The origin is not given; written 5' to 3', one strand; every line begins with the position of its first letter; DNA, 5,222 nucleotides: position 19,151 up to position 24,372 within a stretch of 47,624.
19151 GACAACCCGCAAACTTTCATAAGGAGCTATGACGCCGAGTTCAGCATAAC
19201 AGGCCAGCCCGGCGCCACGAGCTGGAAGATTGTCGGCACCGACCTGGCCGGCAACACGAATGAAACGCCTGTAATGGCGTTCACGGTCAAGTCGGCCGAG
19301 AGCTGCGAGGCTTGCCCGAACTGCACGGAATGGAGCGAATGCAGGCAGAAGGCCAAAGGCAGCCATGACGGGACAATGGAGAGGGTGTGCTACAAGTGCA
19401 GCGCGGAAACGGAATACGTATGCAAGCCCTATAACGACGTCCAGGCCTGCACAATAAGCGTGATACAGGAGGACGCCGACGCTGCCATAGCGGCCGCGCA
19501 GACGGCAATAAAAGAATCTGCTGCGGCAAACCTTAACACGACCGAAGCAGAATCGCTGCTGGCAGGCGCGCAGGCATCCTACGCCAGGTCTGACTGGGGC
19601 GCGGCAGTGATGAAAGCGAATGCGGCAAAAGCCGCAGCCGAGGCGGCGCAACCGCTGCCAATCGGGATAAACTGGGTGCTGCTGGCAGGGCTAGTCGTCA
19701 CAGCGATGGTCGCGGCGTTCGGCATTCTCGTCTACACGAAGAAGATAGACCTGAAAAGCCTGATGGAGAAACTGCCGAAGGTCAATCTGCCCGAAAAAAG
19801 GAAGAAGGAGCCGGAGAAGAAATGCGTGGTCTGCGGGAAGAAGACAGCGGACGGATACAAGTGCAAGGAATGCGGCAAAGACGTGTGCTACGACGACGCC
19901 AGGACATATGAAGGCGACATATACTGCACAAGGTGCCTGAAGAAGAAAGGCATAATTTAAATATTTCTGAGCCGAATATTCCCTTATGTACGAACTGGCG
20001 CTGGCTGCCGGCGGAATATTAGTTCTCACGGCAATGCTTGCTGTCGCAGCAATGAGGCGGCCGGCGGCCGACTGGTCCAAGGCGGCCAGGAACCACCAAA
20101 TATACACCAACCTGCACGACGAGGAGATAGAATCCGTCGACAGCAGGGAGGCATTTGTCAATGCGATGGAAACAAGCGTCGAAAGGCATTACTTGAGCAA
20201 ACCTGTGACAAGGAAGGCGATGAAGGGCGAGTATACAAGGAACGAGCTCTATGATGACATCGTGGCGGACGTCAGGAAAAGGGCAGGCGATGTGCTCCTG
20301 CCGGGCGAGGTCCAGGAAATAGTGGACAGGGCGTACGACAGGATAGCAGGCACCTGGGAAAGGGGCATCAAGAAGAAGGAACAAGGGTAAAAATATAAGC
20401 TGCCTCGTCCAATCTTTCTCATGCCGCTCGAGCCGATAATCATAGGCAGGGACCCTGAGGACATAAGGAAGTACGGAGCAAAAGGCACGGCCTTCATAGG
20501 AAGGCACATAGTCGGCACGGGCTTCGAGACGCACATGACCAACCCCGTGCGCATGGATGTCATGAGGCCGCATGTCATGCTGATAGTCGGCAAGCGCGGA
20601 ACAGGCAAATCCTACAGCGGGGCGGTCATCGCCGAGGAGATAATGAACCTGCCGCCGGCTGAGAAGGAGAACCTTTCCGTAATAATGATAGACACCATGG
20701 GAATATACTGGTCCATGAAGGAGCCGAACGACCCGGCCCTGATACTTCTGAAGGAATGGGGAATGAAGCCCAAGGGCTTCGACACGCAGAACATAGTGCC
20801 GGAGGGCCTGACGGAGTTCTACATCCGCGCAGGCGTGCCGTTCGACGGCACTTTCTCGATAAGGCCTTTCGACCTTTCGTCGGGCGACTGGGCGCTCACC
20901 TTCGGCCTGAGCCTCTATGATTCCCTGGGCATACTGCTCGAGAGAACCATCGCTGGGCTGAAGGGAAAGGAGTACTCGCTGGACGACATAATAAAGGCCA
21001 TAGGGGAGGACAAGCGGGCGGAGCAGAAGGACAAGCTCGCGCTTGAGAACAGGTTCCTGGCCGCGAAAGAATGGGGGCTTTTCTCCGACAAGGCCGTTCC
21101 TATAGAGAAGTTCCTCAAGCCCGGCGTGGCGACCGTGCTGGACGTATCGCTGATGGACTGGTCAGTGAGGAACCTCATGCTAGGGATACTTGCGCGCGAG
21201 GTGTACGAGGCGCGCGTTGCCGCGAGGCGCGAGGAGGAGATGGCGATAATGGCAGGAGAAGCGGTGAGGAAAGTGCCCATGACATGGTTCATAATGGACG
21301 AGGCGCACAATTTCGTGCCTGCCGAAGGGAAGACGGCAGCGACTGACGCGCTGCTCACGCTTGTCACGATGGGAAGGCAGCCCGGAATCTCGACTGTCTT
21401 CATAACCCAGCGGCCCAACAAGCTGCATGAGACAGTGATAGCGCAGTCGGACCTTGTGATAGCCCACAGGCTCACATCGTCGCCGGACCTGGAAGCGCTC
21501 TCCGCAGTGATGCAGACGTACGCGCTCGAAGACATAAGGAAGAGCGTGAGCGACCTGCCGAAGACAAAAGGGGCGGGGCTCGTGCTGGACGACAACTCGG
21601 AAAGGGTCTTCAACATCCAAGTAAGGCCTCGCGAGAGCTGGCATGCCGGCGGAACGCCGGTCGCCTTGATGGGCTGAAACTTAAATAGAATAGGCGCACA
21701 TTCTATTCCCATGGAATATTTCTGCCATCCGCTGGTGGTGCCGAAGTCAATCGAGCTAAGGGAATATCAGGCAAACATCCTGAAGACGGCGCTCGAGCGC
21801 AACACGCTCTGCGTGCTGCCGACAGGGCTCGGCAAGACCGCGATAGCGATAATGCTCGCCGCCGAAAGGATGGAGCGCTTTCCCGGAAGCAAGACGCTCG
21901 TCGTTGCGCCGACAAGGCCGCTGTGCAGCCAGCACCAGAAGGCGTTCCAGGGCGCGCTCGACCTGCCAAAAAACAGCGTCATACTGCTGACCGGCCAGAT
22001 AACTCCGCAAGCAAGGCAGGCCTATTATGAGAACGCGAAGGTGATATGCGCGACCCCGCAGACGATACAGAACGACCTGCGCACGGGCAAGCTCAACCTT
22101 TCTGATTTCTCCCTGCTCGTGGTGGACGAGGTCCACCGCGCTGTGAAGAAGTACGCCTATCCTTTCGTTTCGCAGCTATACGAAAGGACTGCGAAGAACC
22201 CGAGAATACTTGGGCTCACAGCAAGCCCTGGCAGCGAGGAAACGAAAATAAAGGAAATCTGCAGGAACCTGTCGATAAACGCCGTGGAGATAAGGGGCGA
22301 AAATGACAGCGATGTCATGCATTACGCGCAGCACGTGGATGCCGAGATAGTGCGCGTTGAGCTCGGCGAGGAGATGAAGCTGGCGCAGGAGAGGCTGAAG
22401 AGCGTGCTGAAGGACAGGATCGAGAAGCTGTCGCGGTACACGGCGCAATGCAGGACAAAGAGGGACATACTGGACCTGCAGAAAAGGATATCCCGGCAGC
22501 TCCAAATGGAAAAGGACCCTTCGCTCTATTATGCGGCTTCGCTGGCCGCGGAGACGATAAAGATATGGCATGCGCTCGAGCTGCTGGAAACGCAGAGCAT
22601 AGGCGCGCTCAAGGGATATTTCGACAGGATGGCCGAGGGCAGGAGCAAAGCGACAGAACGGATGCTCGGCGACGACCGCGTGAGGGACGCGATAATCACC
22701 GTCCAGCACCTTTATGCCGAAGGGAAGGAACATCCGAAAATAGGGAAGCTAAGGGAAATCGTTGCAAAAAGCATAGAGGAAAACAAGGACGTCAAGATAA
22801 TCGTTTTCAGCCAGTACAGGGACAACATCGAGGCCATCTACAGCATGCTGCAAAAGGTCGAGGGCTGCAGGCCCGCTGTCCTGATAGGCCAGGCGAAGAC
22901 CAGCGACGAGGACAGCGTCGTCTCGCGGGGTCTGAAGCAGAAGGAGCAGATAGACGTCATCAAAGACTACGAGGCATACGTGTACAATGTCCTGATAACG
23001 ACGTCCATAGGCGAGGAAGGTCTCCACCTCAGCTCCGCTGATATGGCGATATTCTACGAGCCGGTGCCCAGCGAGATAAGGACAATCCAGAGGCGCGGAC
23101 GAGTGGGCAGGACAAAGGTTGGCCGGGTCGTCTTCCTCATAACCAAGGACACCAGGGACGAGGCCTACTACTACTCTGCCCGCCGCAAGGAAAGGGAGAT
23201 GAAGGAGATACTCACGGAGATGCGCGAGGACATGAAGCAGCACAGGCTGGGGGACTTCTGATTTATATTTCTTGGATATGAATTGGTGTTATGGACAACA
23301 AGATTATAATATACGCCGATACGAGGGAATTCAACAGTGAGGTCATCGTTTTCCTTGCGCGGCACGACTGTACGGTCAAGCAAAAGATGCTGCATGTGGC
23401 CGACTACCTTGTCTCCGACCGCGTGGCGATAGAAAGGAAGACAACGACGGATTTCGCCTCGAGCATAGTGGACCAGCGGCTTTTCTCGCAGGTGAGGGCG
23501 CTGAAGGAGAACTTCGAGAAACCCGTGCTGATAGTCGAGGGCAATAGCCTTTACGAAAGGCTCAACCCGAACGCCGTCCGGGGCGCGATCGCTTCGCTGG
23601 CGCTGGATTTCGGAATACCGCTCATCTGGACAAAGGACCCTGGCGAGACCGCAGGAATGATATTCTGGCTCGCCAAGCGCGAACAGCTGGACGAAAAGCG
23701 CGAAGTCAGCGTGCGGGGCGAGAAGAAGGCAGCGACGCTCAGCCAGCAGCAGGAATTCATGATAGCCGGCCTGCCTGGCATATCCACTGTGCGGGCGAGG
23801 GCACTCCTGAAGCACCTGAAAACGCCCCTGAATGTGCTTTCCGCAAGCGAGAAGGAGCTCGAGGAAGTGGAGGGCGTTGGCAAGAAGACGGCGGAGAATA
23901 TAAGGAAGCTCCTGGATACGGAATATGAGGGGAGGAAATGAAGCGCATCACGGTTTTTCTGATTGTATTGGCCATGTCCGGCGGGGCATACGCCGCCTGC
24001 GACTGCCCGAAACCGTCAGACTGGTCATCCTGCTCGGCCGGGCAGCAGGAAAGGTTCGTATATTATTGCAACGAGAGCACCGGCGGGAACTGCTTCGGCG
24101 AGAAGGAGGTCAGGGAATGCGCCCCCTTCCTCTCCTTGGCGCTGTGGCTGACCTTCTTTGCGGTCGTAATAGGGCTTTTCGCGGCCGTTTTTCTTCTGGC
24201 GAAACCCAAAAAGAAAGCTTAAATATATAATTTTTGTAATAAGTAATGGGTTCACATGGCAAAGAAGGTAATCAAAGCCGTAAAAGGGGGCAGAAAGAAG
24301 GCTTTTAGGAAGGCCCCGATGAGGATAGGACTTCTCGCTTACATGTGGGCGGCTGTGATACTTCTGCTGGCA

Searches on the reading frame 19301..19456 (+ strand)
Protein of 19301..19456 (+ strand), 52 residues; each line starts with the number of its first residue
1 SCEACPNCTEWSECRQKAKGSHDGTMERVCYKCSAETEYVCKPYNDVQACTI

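Call 8: search_protein_families(library=pfam, proteins=[window:19301-19456:+], max_evalue=10)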
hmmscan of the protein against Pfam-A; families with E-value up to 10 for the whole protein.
seq(52 aa): 2 families
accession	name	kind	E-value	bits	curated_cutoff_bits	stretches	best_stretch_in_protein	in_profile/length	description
PF23499.1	YnfU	-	0.11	12.9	27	2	15-41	4-30/49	YnfU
PF08804.16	gp32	-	0.35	11.3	26.8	1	3-41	52-90/208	gp32 DNA binding protein like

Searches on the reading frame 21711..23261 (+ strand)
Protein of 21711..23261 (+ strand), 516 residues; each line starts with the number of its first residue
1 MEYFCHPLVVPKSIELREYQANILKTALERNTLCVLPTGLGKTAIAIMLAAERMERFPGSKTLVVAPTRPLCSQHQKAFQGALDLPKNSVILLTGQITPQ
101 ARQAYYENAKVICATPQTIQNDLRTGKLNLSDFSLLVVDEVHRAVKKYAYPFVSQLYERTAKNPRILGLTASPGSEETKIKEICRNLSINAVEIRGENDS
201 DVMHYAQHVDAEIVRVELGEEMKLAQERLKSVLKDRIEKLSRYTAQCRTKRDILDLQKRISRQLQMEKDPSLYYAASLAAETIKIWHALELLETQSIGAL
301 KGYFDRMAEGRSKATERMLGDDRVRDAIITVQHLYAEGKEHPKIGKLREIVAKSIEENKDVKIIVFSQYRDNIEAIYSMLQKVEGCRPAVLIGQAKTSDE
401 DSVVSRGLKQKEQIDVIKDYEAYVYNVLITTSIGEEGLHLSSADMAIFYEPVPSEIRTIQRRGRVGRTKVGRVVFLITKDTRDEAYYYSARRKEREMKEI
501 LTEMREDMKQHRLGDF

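Call 85: search_protein_families(library=pfam, proteins=[window:21711-23261:+], max_evalue=0.00001)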
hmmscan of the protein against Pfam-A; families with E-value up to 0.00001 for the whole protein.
window:21711-23261:+ (516 aa): 4 families
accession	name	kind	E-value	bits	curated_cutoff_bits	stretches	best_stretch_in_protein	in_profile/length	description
PF00270.35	DEAD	-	5.7e-26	91.7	26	1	18-176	2-163/167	DEAD/DEAH box helicase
PF04851.21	ResIII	-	7.3e-23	81.7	22.5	1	14-173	2-162/164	Type III restriction enzyme, res subunit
PF00271.37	Helicase_C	-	6.6e-19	68.6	23.5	1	346-468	5-109/110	Helicase conserved C-terminal domain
PF21210.2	RNA_helicase_helical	-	6.2e-13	49.2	27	1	244-328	20-107/108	Putative ATP-dependent RNA helicase, helical bundle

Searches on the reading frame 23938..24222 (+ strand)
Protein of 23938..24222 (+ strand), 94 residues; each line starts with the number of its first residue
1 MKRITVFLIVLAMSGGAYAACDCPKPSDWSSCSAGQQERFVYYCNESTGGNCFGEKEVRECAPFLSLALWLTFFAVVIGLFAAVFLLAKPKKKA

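Call 6: search_protein_families(library=pfam, proteins=[window:23938-24222:+], max_evalue=1)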
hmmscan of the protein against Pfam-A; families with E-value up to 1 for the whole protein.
window:23938-24222:+ (94 aa): 1 family
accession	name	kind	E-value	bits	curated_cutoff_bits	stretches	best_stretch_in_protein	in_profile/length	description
PF13670.12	PepSY_2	-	0.21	12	24.3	1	4-36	2-35/83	Peptidase propeptide and YPEB domain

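Call 24: search_protein_families(library=ncbifam, proteins=[window:23938-24222:+], max_evalue=1)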
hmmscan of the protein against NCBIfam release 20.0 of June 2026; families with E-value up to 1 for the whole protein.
window:23938-24222:+ (94 aa): 1 family
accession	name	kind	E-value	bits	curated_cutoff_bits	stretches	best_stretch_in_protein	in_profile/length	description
NF041674.1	RNA-bind_Rsr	equivalog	0.045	12.2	900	1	14-92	431-506/531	RNA-binding protein Rsr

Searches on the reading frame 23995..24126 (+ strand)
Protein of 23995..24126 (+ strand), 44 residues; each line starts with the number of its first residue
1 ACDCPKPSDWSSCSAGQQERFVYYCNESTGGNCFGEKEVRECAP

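Call 8: search_protein_families(library=pfam, proteins=[window:23995-24126:+], max_evalue=10)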
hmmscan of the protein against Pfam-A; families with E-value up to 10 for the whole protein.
seq(44 aa): 1 family
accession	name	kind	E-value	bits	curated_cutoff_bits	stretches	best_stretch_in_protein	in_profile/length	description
PF00090.25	TSP_1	-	0.027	15.1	21.6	1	8-42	4-44/49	Thrombospondin type 1 domain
